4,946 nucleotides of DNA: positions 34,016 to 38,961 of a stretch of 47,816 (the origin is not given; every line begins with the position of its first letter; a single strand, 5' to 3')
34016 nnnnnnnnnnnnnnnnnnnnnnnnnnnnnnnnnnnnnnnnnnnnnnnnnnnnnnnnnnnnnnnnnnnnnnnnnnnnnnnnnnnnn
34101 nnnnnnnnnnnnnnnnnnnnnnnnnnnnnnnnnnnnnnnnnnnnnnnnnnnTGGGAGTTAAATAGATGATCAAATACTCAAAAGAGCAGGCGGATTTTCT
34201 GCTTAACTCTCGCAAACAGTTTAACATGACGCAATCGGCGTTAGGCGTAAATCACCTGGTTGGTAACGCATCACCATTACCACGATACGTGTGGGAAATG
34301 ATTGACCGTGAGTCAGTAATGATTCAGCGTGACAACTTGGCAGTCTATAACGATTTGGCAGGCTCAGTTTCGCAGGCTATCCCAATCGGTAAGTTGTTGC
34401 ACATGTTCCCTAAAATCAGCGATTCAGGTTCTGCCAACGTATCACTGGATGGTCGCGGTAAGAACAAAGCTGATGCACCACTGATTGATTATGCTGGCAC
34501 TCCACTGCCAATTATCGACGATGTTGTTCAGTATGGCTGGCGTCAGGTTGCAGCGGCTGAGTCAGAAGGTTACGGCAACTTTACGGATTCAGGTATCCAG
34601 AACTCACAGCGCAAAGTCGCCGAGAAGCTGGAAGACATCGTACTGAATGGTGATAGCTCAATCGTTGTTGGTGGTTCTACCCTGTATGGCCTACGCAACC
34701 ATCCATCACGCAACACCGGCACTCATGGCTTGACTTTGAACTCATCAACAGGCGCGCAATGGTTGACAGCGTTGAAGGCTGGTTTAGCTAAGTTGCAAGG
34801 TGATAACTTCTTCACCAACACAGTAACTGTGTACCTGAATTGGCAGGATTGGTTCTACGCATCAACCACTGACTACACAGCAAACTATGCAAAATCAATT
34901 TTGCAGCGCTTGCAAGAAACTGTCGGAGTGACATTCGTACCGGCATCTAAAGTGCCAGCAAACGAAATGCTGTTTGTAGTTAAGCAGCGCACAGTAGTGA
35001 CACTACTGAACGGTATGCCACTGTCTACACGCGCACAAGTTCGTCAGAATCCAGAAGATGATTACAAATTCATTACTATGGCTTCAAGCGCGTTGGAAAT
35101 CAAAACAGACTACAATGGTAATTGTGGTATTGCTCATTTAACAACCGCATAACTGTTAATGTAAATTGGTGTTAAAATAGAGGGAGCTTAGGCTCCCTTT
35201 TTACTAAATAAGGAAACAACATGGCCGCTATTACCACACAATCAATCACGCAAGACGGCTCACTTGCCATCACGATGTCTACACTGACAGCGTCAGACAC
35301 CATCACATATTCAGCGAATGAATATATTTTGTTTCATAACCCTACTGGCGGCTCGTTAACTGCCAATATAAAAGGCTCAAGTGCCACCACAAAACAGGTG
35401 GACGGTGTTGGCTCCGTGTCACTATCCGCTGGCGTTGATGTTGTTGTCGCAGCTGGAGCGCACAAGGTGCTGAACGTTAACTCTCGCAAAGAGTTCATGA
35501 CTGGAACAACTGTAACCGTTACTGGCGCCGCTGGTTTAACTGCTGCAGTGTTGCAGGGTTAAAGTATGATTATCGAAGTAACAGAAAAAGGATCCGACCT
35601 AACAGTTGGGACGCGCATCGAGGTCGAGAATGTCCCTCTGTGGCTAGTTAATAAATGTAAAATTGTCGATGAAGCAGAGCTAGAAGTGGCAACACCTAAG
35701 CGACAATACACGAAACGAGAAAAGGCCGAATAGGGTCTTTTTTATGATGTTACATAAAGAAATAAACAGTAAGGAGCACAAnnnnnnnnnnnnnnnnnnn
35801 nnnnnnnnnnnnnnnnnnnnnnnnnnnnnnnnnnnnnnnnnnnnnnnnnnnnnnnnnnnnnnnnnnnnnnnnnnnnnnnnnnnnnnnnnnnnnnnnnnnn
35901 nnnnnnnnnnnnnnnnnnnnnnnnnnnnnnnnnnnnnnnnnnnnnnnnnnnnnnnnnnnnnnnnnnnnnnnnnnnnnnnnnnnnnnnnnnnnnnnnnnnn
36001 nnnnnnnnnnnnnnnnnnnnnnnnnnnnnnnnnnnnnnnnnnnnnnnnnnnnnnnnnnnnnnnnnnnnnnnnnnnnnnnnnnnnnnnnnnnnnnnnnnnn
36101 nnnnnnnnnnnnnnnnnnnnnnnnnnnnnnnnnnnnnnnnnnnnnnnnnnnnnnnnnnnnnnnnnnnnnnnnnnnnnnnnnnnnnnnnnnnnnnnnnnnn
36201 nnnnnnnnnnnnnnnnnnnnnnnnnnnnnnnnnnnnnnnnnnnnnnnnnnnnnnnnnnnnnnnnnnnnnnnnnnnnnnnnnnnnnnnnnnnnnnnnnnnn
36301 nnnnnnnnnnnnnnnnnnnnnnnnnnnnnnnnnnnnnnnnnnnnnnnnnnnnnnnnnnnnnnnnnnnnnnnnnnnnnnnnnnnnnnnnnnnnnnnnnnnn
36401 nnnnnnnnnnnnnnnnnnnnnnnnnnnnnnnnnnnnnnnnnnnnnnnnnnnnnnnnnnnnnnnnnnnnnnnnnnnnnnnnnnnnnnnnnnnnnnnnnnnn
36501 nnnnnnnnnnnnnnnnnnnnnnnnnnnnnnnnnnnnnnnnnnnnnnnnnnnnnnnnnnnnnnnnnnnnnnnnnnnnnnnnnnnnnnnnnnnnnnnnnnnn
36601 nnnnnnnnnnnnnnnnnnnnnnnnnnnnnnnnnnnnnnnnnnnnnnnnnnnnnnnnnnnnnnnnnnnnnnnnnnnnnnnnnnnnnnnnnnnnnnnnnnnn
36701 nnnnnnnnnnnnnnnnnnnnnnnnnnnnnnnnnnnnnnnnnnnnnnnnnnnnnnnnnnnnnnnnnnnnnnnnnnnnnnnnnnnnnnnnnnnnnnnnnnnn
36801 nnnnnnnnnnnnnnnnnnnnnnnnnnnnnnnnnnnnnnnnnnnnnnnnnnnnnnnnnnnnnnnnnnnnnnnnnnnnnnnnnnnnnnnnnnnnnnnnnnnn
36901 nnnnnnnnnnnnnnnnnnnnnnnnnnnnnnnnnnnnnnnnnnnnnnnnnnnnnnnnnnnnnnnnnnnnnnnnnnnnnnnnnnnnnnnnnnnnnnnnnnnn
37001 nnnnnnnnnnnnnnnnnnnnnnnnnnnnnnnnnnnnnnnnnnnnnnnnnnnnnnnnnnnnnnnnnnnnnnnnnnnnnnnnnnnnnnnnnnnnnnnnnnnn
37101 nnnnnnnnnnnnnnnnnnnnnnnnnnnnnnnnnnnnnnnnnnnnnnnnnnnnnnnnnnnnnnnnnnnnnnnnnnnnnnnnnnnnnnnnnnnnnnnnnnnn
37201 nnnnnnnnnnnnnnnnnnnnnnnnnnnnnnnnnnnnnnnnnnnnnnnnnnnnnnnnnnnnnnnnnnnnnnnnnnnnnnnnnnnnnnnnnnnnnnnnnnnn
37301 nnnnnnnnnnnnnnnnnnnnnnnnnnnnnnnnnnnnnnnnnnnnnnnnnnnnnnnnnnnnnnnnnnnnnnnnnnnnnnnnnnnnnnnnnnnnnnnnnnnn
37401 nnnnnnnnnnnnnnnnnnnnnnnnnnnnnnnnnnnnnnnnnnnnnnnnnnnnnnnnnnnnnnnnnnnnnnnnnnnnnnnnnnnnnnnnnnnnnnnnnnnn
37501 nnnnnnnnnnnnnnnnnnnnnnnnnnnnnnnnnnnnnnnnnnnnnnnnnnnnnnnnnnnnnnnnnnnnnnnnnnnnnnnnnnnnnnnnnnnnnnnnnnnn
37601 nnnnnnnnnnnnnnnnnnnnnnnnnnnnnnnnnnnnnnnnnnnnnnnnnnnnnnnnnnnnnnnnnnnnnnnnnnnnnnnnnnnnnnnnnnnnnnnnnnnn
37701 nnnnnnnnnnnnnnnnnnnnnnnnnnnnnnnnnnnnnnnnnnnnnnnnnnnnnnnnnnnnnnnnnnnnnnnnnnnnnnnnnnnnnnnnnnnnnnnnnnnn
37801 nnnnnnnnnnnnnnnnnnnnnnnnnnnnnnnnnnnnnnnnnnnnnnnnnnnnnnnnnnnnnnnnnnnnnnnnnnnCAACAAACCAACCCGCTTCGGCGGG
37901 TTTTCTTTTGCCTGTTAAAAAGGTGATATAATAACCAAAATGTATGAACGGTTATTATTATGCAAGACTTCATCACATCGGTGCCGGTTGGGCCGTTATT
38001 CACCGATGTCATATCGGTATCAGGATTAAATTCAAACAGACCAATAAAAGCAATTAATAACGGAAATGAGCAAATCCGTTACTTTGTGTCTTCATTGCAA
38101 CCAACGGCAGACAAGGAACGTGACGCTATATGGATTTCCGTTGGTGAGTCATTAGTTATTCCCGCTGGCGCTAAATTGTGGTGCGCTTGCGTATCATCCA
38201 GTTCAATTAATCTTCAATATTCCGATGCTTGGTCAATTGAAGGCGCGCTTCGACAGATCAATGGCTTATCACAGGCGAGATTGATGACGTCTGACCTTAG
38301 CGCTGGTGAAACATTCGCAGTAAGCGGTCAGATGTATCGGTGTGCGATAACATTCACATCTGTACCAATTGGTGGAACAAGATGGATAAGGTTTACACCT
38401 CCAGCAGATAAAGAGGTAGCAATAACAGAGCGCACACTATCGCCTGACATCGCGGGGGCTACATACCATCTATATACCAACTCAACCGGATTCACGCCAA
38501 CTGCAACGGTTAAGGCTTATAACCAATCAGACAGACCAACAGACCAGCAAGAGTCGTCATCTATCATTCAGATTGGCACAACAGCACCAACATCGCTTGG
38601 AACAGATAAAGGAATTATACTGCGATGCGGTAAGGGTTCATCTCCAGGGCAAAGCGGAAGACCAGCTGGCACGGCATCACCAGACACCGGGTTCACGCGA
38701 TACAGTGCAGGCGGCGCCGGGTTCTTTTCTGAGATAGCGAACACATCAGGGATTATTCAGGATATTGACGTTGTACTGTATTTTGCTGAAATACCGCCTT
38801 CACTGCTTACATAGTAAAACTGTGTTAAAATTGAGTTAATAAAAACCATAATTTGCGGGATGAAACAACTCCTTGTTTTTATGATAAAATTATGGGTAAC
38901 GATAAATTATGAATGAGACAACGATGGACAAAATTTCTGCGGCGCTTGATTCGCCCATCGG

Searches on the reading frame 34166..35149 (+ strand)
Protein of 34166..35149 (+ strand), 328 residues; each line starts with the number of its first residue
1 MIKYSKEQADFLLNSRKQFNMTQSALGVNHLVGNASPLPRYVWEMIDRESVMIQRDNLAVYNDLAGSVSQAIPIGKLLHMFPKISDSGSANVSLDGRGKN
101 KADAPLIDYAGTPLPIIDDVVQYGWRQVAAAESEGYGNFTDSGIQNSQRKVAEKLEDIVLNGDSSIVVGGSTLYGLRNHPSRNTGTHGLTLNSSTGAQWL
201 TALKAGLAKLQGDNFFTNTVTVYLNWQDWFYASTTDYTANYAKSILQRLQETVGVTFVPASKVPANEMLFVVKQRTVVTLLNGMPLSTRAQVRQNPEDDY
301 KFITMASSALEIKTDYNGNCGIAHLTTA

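Call 43: find_related_loci(query=window:34166-35149:+, collection=viral_contigs, flank=9000)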
Query window:34166-35149:+ (328 aa) in viral_contigs; peptide patterns used: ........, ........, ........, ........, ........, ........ (x = any residue, [..] = any of these).
8 stretches matched a pattern; 1 encode a relative of the query (tblastn E <= 1e-3); 1 distinct loci.
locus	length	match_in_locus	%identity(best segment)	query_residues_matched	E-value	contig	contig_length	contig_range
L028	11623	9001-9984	100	1-328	0e+0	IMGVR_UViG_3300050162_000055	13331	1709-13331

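Call 74: search_protein_families(library=pfam, max_evalue=0.001, proteins=[window:34166-35149:+])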
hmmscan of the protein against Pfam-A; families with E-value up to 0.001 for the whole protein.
window:34166-35149:+ (328 aa): 1 family
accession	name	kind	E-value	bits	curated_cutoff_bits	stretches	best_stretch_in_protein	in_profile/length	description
PF19774.5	DUF6260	-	3.4e-59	200.8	26.6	1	34-323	1-299/301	Family of unknown function (DUF6260)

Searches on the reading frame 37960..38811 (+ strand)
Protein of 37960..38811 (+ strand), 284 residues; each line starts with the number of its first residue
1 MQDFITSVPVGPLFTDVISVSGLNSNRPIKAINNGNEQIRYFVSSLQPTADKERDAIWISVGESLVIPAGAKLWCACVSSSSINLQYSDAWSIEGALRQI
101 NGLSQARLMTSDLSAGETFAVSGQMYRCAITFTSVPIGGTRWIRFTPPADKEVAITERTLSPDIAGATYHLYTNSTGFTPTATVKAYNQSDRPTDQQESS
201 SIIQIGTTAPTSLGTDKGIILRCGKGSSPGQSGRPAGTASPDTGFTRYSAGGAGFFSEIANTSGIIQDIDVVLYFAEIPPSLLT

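Call 42: find_related_loci(query=window:37960-38811:+, collection=viral_contigs, flank=8000)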
Query window:37960-38811:+ (284 aa) in viral_contigs; peptide patterns used: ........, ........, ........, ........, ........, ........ (x = any residue, [..] = any of these).
10 stretches matched a pattern; 1 encode a relative of the query (tblastn E <= 1e-3); 1 distinct loci.
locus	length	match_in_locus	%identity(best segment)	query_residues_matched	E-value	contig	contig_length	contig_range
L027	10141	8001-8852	91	1-284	6e-178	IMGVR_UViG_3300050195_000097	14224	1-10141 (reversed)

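Call 75: search_protein_families(library=phrogs, max_evalue=0.00001, proteins=[window:37960-38811:+])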
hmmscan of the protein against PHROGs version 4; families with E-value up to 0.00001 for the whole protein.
window:37960-38811:+ (284 aa): 1 family
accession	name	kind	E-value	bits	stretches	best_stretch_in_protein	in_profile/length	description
phrog_5335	-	unknown function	5.7e-06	27.1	1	122-215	36-125/191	-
